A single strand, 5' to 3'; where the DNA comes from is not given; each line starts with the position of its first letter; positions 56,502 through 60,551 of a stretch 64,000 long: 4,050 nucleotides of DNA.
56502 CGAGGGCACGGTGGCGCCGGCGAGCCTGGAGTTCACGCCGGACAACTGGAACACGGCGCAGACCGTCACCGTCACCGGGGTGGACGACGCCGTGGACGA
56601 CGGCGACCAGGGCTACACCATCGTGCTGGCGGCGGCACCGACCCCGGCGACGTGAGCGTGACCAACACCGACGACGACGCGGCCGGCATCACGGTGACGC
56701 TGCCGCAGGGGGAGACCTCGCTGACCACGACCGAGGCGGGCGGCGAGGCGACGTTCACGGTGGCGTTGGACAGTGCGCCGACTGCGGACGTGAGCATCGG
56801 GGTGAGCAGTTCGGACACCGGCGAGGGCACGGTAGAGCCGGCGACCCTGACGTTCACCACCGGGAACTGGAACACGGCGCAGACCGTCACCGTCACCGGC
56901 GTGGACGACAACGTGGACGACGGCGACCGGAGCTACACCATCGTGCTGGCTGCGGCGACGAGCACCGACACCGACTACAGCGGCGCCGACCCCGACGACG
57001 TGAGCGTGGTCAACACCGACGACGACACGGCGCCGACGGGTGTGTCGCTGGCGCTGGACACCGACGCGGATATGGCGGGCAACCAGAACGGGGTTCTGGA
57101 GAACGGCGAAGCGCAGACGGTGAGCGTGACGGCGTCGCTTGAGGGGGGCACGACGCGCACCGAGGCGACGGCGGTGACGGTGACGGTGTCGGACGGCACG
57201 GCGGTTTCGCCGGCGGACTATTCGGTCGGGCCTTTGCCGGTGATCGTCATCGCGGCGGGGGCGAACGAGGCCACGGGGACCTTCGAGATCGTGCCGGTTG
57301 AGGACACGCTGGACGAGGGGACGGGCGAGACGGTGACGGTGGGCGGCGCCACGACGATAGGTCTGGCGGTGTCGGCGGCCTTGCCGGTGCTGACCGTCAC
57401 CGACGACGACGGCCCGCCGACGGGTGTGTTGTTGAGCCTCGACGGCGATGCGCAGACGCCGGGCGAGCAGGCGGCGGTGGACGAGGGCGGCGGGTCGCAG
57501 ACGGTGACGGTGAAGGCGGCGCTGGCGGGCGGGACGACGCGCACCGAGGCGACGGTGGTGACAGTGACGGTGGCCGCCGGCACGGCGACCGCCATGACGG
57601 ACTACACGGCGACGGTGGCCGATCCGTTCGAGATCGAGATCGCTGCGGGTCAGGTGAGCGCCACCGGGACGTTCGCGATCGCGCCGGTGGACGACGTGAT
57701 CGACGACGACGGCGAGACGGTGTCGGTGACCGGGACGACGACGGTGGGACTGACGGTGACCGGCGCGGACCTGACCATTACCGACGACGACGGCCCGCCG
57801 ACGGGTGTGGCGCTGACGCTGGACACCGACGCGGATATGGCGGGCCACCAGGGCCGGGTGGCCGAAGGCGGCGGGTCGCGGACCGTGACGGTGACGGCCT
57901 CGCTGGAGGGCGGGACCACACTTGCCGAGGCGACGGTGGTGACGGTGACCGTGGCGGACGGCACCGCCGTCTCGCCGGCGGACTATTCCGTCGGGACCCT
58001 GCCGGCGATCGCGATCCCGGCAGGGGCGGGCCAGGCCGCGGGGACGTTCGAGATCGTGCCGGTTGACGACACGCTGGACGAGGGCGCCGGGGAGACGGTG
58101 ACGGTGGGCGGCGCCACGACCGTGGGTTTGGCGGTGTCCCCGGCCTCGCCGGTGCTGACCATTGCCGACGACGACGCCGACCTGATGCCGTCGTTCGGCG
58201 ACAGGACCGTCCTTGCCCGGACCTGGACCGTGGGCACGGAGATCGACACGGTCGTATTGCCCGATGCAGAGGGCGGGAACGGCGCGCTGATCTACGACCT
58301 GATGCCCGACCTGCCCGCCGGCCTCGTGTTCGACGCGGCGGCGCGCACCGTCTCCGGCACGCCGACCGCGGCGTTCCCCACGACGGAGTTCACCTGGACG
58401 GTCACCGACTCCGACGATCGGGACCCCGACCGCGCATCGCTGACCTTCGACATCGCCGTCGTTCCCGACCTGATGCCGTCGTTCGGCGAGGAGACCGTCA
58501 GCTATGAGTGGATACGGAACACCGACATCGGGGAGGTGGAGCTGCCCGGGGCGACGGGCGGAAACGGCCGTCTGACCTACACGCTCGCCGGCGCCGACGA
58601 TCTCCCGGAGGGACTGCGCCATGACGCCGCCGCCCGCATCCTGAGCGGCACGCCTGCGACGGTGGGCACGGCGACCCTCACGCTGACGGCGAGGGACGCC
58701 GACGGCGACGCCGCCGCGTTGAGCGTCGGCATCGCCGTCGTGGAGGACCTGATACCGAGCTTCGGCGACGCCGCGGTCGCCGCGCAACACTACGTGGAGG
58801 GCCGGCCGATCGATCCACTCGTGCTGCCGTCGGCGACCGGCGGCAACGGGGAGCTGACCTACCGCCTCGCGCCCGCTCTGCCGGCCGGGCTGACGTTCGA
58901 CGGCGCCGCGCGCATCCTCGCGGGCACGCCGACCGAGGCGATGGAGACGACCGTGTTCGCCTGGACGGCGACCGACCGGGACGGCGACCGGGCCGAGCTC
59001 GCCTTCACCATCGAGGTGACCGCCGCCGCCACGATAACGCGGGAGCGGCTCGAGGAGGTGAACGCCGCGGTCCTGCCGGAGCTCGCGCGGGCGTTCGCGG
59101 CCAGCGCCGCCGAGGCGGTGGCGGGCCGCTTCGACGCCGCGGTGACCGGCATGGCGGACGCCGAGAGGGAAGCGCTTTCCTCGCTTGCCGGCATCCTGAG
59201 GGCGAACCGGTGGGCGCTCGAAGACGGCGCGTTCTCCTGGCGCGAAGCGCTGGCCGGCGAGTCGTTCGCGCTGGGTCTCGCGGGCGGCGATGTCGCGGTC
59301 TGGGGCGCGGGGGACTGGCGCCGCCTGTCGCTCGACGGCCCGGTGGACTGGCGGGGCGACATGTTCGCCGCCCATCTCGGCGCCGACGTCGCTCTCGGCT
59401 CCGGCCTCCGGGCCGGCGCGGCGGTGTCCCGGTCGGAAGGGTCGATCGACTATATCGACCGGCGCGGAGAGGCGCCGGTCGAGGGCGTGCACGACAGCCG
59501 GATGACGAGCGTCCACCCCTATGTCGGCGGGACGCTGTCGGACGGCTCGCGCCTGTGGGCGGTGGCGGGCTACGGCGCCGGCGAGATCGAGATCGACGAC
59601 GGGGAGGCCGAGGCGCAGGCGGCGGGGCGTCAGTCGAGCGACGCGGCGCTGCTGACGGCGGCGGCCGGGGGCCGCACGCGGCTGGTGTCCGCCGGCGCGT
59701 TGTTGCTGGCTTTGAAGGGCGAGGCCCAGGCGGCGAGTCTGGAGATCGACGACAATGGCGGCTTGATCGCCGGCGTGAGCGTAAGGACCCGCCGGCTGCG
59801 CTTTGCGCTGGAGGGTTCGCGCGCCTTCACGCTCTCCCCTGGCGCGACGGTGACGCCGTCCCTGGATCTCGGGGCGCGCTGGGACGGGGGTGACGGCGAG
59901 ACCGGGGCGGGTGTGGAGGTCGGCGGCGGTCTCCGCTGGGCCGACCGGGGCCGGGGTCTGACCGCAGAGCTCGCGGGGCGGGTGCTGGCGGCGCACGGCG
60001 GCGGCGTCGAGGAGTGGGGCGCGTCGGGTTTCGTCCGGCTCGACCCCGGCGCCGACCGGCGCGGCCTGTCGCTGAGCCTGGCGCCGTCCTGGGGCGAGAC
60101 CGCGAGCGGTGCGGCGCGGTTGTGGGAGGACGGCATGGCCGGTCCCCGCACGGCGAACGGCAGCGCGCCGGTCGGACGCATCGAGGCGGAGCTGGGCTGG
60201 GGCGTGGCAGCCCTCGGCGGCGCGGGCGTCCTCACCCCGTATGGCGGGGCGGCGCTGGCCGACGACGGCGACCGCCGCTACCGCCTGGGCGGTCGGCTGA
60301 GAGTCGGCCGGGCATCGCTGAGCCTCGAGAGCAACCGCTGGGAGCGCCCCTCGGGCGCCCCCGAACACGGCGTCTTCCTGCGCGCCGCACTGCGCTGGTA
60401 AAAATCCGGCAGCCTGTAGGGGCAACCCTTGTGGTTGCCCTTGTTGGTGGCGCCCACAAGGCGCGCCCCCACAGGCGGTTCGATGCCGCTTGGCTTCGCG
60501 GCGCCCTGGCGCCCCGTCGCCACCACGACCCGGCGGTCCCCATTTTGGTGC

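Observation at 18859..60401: Adhesin island: three autotransporter genes occupy 41.5 kb (65% of the window), two giant and all damaged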

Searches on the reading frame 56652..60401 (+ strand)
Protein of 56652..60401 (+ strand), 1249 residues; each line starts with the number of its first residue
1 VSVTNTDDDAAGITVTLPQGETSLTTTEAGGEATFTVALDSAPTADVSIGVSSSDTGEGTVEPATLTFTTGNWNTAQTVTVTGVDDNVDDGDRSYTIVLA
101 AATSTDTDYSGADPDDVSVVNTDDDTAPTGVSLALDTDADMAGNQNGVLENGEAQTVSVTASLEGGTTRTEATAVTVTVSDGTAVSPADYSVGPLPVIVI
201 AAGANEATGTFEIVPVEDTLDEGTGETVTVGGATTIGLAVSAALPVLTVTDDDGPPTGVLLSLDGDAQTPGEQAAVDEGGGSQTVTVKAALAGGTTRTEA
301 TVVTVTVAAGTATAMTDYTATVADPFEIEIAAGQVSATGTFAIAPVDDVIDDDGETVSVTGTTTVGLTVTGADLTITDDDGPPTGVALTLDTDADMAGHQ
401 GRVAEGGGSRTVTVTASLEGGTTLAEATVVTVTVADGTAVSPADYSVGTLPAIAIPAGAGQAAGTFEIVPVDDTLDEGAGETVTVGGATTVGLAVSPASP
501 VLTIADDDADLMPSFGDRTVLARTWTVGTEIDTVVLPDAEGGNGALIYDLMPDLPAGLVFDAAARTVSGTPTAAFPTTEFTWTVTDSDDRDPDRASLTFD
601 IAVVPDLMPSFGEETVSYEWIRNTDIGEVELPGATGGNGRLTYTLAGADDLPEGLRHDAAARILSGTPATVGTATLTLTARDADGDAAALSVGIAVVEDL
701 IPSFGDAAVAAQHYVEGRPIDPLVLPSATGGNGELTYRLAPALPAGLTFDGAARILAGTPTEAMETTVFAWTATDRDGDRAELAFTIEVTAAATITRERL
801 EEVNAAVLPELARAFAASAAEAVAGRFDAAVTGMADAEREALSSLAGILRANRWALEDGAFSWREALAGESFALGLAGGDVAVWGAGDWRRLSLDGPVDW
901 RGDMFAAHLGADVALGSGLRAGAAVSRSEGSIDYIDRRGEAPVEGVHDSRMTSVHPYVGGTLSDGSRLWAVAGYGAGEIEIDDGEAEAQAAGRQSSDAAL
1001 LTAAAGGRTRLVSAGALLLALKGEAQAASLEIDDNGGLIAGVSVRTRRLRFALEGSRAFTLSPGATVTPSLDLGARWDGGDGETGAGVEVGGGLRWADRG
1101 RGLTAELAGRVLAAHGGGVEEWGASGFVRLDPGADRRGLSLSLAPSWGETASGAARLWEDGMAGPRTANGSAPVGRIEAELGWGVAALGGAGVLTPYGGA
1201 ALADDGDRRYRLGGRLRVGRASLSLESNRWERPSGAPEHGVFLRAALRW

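Call 3: search_protein_families(library=pfam, proteins=[window:56652-60401:+], max_evalue=0.01)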
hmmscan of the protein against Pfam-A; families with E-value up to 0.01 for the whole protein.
window:56652-60401:+ (1249 aa): 2 families
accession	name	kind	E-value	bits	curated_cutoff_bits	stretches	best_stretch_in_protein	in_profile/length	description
PF05345.18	He_PIG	-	2e-19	70.3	24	3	719-790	18-96/96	Putative Ig domain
PF03160.20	Calx-beta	-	1.1e-07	32.3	27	1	11-124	4-118/119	Calx-beta domain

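Call 5: search_protein_families(library=ncbifam, proteins=[window:56652-60401:+], max_evalue=0.01)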
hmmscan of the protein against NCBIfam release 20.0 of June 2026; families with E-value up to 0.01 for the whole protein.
window:56652-60401:+ (1249 aa): 0 families

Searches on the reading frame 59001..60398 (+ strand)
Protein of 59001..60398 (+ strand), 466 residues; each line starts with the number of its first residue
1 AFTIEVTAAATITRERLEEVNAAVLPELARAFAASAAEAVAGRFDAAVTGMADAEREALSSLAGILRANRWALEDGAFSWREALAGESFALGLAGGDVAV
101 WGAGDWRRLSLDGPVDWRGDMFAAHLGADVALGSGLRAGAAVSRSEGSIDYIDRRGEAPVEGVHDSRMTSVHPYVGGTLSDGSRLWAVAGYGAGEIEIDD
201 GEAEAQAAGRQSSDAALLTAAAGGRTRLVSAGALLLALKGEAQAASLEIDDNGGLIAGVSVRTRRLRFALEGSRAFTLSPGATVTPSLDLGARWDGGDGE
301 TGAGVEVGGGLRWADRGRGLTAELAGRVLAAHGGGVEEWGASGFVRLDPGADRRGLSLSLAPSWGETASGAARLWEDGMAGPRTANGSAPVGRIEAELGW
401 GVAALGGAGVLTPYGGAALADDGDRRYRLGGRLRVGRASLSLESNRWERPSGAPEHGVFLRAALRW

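Call 19: search_protein_families(library=pfam, proteins=[window:59001-60398:+], max_evalue=10)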
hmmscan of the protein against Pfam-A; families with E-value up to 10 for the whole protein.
window:59001-60398:+ (466 aa): 1 family
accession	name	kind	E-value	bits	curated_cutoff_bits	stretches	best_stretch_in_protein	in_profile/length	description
PF03797.25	Autotransporter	-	8e-06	26.2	26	1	105-301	8-207/255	Autotransporter beta-domain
